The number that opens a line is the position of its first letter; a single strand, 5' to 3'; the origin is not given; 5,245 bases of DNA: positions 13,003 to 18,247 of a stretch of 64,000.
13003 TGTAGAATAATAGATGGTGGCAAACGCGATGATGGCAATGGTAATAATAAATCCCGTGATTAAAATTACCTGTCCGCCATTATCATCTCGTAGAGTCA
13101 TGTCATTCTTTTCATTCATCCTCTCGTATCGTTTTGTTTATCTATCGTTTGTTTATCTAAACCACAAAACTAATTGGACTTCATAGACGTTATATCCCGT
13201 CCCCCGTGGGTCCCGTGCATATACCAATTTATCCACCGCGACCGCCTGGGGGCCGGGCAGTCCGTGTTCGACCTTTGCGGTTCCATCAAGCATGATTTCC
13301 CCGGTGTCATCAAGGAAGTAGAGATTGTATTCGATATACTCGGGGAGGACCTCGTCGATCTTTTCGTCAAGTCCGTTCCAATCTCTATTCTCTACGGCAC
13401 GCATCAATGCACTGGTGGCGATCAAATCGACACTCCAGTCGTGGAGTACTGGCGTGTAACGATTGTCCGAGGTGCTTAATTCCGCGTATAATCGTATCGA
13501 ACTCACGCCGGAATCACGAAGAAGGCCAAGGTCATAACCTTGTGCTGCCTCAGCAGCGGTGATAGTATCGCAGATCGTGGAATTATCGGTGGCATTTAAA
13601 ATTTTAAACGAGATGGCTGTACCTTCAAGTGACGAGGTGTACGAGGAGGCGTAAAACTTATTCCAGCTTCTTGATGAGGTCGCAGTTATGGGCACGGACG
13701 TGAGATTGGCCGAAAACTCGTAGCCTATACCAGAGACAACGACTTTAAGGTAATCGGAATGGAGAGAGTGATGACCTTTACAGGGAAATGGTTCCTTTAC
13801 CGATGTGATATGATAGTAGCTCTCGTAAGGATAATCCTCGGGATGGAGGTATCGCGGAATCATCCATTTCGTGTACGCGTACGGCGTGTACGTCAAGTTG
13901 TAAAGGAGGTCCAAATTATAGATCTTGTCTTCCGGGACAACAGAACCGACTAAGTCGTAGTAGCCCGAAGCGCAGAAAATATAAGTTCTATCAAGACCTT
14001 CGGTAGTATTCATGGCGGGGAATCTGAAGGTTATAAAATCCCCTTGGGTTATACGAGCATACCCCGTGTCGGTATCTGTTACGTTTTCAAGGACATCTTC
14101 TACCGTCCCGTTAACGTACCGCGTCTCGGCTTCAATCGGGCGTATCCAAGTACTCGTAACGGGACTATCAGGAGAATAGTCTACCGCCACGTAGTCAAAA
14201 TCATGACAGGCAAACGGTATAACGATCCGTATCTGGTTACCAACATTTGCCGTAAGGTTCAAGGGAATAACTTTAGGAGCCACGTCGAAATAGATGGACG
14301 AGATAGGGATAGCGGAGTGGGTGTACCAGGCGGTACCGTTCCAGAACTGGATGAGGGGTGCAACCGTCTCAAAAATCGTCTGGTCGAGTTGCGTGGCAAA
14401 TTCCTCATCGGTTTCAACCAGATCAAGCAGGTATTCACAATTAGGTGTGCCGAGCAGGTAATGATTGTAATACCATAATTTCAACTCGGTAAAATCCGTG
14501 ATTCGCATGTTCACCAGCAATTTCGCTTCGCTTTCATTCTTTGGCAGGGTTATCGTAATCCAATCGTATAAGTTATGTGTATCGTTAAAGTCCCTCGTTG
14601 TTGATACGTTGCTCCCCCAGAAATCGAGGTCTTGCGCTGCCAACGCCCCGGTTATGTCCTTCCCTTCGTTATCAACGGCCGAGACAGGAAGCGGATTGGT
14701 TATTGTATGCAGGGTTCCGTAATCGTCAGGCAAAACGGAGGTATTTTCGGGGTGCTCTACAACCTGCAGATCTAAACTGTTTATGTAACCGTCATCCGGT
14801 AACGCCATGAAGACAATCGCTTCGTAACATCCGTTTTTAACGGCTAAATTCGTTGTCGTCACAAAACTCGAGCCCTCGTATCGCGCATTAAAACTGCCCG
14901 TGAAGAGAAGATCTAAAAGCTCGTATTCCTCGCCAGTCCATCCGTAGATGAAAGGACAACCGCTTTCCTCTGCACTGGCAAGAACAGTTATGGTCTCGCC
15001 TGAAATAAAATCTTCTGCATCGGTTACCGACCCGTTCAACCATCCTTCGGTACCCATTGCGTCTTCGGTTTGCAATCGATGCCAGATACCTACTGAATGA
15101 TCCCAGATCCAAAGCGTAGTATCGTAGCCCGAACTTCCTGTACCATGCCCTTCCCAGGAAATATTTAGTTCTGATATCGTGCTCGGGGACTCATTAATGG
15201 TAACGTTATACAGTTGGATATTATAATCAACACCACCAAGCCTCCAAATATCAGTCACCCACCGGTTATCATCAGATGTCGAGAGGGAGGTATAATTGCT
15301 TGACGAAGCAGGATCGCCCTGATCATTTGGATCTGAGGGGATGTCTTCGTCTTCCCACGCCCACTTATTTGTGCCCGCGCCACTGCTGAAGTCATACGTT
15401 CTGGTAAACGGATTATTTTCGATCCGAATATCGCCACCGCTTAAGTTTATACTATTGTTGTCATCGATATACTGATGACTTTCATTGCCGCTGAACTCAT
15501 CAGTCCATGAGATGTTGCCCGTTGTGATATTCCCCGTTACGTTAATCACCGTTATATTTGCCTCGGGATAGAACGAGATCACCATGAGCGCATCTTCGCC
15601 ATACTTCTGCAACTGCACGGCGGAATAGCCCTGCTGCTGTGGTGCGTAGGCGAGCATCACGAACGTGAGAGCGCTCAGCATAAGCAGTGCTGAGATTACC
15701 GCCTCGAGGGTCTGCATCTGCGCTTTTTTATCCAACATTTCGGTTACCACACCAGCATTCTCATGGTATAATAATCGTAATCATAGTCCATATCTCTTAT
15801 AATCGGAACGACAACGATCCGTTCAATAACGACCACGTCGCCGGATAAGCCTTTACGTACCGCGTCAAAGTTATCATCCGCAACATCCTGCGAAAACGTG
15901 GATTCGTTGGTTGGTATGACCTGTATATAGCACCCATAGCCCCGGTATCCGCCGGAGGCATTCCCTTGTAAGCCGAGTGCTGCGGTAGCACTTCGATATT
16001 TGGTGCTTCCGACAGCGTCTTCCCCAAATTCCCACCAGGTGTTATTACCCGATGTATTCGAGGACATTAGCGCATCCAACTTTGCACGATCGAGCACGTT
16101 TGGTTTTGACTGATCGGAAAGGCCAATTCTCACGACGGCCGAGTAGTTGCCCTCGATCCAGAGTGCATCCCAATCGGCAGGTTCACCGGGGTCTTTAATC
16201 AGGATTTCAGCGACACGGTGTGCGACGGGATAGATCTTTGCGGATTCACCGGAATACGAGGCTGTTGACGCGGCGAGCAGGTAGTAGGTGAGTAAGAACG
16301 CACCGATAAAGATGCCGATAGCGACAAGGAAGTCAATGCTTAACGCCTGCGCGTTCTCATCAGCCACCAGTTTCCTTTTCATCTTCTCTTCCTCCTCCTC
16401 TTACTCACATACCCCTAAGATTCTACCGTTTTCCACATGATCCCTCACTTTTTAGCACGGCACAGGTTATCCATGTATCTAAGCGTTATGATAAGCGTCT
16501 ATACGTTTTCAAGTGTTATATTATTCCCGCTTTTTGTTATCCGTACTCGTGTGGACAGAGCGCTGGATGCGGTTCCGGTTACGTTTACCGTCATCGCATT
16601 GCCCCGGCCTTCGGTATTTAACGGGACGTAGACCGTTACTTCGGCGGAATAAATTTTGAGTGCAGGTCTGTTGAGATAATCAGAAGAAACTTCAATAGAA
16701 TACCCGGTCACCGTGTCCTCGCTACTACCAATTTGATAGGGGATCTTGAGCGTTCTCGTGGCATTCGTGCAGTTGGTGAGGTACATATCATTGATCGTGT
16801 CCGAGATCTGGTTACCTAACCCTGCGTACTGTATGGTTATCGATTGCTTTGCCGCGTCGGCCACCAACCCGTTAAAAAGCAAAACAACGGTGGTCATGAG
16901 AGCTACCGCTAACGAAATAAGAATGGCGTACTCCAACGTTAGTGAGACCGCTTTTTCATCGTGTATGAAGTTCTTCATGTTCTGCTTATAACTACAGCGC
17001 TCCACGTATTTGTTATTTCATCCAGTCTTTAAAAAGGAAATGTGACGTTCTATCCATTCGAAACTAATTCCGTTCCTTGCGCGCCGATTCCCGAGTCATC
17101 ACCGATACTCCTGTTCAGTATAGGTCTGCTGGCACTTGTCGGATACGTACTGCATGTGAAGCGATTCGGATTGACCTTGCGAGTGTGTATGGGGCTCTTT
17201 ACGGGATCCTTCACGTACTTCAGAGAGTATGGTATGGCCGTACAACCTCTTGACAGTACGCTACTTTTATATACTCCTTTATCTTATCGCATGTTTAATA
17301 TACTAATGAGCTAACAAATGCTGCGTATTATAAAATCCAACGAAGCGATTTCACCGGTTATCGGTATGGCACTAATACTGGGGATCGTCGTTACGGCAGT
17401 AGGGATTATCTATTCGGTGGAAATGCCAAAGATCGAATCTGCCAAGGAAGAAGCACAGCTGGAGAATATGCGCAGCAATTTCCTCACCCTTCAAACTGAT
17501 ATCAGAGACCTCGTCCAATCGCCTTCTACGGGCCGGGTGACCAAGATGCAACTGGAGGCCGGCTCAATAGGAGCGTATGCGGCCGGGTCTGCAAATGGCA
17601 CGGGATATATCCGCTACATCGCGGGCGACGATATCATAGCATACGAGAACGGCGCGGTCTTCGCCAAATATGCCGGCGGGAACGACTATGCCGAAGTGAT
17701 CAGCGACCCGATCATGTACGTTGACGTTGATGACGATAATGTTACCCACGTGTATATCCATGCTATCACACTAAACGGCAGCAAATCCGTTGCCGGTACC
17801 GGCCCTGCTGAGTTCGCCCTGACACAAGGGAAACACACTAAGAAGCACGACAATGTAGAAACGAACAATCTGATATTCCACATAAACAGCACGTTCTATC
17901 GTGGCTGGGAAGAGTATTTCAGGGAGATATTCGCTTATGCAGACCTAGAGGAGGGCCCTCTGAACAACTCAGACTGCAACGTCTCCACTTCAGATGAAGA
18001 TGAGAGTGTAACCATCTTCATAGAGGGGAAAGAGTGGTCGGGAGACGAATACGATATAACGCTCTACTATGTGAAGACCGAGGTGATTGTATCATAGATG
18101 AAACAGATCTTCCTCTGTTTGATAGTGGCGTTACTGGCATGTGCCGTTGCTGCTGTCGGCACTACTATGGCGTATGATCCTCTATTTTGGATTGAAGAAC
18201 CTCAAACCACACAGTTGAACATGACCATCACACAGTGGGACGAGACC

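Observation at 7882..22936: Large type IV pilus / Tad-like adhesion-appendage locus with FlaI, split FlaJ, at least five class-III-signal pilins and giant adhesin-like proteins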

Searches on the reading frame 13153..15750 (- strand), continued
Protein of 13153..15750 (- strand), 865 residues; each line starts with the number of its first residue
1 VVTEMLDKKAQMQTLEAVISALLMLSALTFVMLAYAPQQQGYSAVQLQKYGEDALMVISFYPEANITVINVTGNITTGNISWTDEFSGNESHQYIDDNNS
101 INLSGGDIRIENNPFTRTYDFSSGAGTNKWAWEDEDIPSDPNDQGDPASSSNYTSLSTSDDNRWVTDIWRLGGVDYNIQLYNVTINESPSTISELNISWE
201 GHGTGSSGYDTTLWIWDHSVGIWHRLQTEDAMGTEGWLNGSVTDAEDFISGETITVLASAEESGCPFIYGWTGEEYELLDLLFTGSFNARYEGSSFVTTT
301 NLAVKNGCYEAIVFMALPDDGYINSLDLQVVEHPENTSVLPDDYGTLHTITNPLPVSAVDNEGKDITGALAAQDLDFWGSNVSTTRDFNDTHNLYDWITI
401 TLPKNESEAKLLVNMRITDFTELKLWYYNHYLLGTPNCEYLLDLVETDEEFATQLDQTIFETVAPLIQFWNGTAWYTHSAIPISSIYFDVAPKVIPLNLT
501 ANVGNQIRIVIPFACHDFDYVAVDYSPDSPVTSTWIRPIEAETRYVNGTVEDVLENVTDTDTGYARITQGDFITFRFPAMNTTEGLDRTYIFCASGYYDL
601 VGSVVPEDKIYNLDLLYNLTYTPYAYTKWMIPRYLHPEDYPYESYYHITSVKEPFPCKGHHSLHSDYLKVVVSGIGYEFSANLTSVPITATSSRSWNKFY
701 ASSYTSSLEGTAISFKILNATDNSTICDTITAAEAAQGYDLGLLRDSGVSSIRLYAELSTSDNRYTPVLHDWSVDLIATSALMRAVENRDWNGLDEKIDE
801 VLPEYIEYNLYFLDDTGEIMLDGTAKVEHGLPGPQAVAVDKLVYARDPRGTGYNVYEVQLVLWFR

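Call 89: search_protein_families(library=pfam, max_evalue=5, proteins=[P0126, L017:7950-9230:+, L013:1547-2917:+, L017:9454-9912:+])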
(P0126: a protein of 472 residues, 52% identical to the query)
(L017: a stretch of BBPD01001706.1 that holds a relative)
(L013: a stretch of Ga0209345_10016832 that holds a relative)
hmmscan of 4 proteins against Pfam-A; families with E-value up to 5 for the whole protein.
P0126 (472 aa): 3 families
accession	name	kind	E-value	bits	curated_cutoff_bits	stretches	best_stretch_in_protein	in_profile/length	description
PF23959.1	DUF7288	-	6.3e-07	30.4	27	1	6-60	2-62/184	Family of unknown function (DUF7288)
PF23923.1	DUF7262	-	0.021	15.7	27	1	8-56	7-53/132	Family of unknown function (DUF7262)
PF18017.8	SAM_4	-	0.077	13.5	23.6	1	295-325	2-31/84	SAM domain (Sterile alpha motif)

L017:7950-9230:+ (426 aa): 1 family
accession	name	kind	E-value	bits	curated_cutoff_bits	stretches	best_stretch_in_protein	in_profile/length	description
PF23959.1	DUF7288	-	4.4e-09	37.4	27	2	21-72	2-56/184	Family of unknown function (DUF7288)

L013:1547-2917:+ (456 aa): 2 families
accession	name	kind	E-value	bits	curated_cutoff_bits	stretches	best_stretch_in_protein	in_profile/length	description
PF02369.22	Big_1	-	0.85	10.2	34.9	1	222-263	42-83/93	Bacterial Ig-like domain (group 1)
PF13620.12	CarboxypepD_reg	-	0.95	10.3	32.3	1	81-113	6-39/82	Carboxypeptidase regulatory-like domain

L017:9454-9912:+ (152 aa): 1 family
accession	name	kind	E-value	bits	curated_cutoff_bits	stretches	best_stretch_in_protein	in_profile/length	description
PF11915.13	DUF3433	-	0.039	14.7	27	1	35-107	12-87/91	Protein of unknown function (DUF3433)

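Call 94: search_protein_families(library=pfam, max_evalue=0.01, proteins=[L007:7530-8441:-])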
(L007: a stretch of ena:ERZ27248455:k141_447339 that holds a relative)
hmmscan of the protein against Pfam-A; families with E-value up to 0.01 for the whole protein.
L007:7530-8441:- (303 aa): 5 families
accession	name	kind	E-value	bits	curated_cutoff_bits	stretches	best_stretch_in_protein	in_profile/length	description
PF03100.22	CcmE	-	1.5e-06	28.9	24.6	1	144-222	5-89/99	CcmE domain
PF05887.16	Trypan_PARP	-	0.0007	20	100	1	225-284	66-129/134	Procyclic acidic repetitive protein (PARP)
PF01336.31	tRNA_anti-codon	-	0.0016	18.8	27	0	161-210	1-56/75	OB-fold nucleic acid binding domain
PF19135.5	DUF5818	-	0.0037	17.2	27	0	102-121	30-49/57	Protein of unknown function (DUF5818)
PF03843.18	Slp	-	0.0059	16.4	22.5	0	142-181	17-56/153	Outer membrane lipoprotein Slp family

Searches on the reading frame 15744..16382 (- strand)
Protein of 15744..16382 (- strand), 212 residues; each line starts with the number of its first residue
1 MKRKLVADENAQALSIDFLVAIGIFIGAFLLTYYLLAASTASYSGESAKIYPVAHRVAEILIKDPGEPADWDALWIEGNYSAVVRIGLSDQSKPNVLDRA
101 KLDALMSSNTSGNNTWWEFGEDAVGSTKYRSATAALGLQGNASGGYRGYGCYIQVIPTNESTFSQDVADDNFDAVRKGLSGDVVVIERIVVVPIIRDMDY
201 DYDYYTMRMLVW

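Call 4: search_protein_families(library=pfam, max_evalue=0.01, proteins=[window:15744-16382:-])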
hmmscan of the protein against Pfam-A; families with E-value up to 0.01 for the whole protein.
window:15744-16382:- (212 aa): 1 family
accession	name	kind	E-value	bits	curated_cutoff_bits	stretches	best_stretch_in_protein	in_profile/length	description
PF23958.1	DUF7287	-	2.6e-05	25.3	27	1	10-65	3-57/157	Family of unknown function (DUF7287)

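Call 7: search_protein_families(library=ncbifam, max_evalue=0.01, proteins=[window:15744-16382:-])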
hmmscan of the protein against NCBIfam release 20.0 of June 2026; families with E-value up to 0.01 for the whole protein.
window:15744-16382:- (212 aa): 0 families

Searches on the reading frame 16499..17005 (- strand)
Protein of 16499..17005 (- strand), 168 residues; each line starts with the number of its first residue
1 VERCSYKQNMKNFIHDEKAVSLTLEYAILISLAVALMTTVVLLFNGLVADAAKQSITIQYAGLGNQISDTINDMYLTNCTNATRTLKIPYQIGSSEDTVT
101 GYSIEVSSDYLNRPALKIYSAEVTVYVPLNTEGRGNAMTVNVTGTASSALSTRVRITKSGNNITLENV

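Call 4: search_protein_families(library=pfam, max_evalue=0.01, proteins=[window:16499-17005:-])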
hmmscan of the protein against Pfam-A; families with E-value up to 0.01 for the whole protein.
window:16499-17005:- (168 aa): 1 family
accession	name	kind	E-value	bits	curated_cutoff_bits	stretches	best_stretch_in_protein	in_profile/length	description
PF23928.1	DUF7266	-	7.5e-07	29.4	27.6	1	16-166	2-143/145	Family of unknown function (DUF7266)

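Call 7: search_protein_families(library=ncbifam, max_evalue=0.01, proteins=[window:16499-17005:-])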
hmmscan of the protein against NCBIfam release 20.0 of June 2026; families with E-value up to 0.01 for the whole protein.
window:16499-17005:- (168 aa): 1 family
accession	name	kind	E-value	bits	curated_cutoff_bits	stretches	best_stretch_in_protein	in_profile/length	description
NF040504.1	resist_ArsN1b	equivalog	0.00068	19.5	210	1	82-138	43-95/159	arsinothricin resistance N-acetyltransferase ArsN1 family B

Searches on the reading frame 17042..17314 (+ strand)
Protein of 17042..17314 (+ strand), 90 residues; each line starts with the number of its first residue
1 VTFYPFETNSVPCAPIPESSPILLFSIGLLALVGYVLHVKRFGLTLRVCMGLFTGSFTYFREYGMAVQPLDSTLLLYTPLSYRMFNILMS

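Call 5: search_protein_families(library=pfam, max_evalue=0.01, proteins=[window:17042-17314:+])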
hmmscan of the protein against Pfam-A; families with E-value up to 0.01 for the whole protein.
window:17042-17314:+ (90 aa): 0 families

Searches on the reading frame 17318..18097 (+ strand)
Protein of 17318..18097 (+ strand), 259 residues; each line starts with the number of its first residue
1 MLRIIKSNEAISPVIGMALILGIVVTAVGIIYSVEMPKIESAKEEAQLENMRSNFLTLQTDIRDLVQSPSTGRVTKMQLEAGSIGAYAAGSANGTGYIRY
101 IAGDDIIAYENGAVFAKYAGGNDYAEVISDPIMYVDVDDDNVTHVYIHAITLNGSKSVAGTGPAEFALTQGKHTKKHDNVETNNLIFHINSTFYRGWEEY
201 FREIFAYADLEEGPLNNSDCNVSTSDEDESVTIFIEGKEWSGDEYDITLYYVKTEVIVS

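Call 4: search_protein_families(library=pfam, max_evalue=0.01, proteins=[window:17318-18097:+])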
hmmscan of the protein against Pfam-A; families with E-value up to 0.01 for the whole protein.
window:17318-18097:+ (259 aa): 2 families
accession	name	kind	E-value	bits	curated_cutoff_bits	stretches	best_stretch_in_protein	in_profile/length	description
PF23960.2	DUF7289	-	2.6e-18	66.9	27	1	10-216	2-202/238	Family of unknown function (DUF7289)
PF07790.16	Pilin_N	-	0.00077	20.7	25.2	1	9-34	1-26/78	Archaeal Type IV pilin, N-terminal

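Call 7: search_protein_families(library=ncbifam, max_evalue=0.01, proteins=[window:17318-18097:+])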
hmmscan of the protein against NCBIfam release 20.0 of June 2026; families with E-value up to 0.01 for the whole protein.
window:17318-18097:+ (259 aa): 1 family
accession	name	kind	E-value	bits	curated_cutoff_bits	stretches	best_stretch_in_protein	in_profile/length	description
TIGR02537.2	arch_flag_Nterm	domain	0.0019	17.7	20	1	7-33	1-27/33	archaellin/type IV pilin N-terminal domain-containing protein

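Call 45: find_homologous_proteins(query=window:17318-18097:+, max_evalue=0.001)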
Query window:17318-18097:+ (259 aa): 6 proteins with E <= 0.001 among 479 candidates.
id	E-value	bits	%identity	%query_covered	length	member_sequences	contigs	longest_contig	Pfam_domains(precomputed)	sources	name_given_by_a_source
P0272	2.1e-166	569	100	100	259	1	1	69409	PF23960.3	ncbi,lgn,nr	ncbi:MAG: hypothetical protein JW878_06120 [Methanomicrobia archaeon]|nr:hypothetical protein [Metha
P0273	7.4e-113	394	75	100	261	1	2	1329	PF23960.3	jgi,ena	-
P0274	1.1e-85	305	58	100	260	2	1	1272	PF23960.3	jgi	jgi:hypothetical protein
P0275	7.6e-77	276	52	100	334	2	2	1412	PF23960.3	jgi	jgi:hypothetical protein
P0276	1.6e-76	275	58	90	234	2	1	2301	PF23960.3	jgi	jgi:hypothetical protein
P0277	8.7e-63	230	65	69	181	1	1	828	PF23960.3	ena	-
